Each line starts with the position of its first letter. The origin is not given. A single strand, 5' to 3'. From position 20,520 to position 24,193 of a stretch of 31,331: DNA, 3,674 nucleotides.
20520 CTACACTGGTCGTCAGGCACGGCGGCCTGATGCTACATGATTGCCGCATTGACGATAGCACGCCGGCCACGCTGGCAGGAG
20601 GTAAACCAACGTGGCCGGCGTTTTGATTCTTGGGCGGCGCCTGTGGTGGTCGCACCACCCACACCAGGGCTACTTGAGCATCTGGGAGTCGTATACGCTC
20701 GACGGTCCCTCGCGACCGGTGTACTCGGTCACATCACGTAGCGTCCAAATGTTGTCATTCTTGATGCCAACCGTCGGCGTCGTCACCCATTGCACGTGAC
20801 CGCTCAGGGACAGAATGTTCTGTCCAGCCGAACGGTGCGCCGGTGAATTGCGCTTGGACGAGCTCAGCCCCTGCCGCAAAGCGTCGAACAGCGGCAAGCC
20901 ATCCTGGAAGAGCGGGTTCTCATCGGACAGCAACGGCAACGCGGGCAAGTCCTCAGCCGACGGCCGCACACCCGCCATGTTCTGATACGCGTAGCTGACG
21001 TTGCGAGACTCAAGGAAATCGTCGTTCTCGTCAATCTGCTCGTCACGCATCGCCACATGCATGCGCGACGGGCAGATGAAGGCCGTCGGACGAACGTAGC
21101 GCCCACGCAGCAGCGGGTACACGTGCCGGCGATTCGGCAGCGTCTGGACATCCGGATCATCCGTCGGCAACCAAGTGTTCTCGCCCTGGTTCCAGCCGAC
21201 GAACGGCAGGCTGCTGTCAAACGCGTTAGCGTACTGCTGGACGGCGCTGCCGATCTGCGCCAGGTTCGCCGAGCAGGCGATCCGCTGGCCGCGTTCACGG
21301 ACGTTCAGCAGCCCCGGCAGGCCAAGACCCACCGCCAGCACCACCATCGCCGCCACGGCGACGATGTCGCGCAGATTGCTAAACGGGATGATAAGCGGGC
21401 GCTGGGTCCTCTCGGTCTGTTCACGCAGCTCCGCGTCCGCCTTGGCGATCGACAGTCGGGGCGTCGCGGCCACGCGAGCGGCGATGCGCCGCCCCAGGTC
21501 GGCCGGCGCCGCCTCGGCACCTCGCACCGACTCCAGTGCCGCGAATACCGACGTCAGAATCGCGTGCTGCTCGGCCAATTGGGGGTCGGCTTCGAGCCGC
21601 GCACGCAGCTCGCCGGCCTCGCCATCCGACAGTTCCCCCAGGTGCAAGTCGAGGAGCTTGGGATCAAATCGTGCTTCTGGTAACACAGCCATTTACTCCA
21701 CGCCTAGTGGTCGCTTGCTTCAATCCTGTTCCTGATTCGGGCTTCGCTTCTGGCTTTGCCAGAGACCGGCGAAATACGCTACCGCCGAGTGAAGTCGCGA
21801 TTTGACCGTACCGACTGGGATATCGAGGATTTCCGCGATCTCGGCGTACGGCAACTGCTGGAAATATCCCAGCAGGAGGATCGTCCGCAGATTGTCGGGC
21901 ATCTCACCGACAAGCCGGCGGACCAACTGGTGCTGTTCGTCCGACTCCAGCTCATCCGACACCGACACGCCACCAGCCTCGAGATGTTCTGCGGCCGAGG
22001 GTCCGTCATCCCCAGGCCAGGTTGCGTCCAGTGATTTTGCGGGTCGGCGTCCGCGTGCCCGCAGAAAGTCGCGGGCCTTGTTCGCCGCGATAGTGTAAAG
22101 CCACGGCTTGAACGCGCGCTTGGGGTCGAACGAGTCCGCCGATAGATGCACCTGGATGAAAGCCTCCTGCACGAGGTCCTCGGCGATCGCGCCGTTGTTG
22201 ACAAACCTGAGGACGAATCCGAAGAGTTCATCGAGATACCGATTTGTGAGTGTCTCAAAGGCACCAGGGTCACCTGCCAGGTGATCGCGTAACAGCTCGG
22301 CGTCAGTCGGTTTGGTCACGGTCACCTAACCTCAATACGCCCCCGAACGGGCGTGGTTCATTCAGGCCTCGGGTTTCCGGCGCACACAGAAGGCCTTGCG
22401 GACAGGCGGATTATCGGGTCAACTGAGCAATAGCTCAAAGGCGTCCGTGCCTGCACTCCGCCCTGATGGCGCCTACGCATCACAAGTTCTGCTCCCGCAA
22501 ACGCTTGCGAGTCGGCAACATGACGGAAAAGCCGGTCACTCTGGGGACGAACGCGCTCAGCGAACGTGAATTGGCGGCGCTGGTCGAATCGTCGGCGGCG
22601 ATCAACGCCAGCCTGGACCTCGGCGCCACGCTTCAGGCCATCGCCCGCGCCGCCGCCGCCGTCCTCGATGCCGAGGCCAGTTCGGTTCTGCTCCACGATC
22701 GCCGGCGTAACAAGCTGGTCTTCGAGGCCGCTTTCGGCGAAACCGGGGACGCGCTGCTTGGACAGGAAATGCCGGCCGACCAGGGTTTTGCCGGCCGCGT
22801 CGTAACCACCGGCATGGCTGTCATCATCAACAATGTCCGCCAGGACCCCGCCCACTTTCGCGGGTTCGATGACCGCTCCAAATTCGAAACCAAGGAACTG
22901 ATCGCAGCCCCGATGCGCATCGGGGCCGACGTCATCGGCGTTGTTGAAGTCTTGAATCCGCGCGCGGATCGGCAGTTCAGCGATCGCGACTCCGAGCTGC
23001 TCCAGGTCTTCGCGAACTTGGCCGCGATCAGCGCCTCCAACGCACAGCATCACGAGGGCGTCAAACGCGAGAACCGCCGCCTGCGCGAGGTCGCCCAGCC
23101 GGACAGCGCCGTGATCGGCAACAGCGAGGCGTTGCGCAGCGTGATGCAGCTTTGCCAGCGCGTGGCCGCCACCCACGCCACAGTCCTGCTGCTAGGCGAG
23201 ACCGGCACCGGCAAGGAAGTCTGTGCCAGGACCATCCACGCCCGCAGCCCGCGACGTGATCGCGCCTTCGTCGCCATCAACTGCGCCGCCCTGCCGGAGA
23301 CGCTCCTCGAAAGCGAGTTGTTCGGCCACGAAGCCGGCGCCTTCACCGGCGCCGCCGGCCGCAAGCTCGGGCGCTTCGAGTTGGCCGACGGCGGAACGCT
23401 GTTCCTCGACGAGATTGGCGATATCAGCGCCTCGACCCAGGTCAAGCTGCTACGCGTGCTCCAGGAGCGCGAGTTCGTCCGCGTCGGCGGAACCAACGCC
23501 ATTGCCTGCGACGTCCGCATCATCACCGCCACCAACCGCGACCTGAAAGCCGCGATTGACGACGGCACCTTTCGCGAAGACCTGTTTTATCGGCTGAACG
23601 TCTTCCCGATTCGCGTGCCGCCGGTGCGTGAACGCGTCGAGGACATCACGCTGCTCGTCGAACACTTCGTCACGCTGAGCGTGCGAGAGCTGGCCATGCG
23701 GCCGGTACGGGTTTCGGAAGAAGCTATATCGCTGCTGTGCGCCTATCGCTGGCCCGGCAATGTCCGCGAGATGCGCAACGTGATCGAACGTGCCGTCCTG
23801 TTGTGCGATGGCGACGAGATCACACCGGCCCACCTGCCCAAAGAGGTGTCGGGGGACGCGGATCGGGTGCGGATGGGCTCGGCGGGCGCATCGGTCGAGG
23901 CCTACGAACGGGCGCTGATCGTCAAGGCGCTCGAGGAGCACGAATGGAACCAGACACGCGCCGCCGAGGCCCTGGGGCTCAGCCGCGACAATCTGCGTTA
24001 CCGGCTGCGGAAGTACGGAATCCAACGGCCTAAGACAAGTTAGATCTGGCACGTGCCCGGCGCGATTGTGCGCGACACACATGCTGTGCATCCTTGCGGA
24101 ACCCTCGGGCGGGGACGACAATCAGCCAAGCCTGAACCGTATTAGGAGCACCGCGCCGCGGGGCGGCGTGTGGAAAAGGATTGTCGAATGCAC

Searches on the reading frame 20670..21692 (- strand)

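Call 12: search_protein_families(library=pfam, proteins=[window:20670-21692:-], max_evalue=0.001)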
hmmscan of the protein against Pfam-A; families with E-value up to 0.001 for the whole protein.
window:20670-21692:- (340 aa): 1 family
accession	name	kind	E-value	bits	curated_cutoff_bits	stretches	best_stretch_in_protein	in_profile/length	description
PF07596.16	SBP_bac_10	-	2.3e-06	28.3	23.3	1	131-175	3-46/268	Protein of unknown function (DUF1559)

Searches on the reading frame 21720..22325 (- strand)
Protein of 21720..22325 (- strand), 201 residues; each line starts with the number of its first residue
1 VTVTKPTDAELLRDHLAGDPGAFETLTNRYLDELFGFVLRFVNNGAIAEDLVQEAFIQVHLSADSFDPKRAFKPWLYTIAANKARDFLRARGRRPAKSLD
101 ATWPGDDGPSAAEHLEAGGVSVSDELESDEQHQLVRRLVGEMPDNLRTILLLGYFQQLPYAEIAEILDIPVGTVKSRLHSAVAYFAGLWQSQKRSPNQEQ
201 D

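Call 12: search_protein_families(library=pfam, proteins=[window:21720-22325:-], max_evalue=0.001)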
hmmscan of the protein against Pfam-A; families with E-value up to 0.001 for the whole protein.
window:21720-22325:- (201 aa): 4 families
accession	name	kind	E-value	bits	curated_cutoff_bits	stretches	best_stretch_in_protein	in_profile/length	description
PF04542.20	Sigma70_r2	-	2.6e-20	72.4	24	1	28-94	3-71/71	Sigma-70 region 2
PF08281.18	Sigma70_r4_2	-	1.2e-14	54.1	25.7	1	133-182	2-51/54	Sigma-70, region 4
PF04545.22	Sigma70_r4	-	1.2e-09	38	24.1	1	141-182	4-45/50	Sigma-70, region 4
PF07638.17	Sigma70_ECF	-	0.00047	20.6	21.1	0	10-185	6-179/185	ECF sigma factor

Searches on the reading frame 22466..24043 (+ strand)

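Call 12: search_protein_families(library=pfam, proteins=[window:22466-24043:+], max_evalue=0.001)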
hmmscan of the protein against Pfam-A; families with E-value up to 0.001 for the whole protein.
window:22466-24043:+ (525 aa): 13 families
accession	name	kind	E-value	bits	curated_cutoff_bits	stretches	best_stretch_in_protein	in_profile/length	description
PF00158.32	Sigma54_activat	-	2.8e-72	242.3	20.2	1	216-382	1-167/168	Sigma-54 interaction domain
PF25601.1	AAA_lid_14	-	8.6e-27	93.2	27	1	388-466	1-79/87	AAA+ ATPase lid domain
PF14532.12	Sigma54_activ_2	-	1.6e-20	74.2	25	1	217-386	1-137/138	Sigma-54 interaction domain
PF01590.32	GAF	-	5.1e-17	63.1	22.4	1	51-189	1-132/133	GAF domain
PF13185.12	GAF_2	-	2.8e-16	60.4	28.6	1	50-188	2-133/136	GAF domain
PF13492.12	GAF_3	-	3.9e-16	60.1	27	1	52-192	2-129/129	GAF domain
PF02954.25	HTH_8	-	2e-14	53.4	22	1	477-517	2-42/42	Bacterial regulatory protein, Fis family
PF07728.20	AAA_5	-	3.1e-08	34.2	22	1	240-358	2-123/139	AAA domain (dynein-related subfamily)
PF18024.7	HTH_50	-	2.1e-05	24.6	27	1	477-520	8-50/50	Helix-turn-helix domain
PF01078.27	Mg_chelatase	-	0.00054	19.9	20.3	0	296-357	94-157/207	Magnesium chelatase, subunit ChlI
PF13518.12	HTH_28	-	0.00063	20.2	25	0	481-520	1-39/52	Helix-turn-helix domain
PF13556.12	HTH_30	-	0.00075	19.7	27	0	490-516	9-35/59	PucR C-terminal helix-turn-helix domain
PF13191.12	AAA_16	-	0.00096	20.1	32.6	1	218-292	4-85/167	AAA ATPase domain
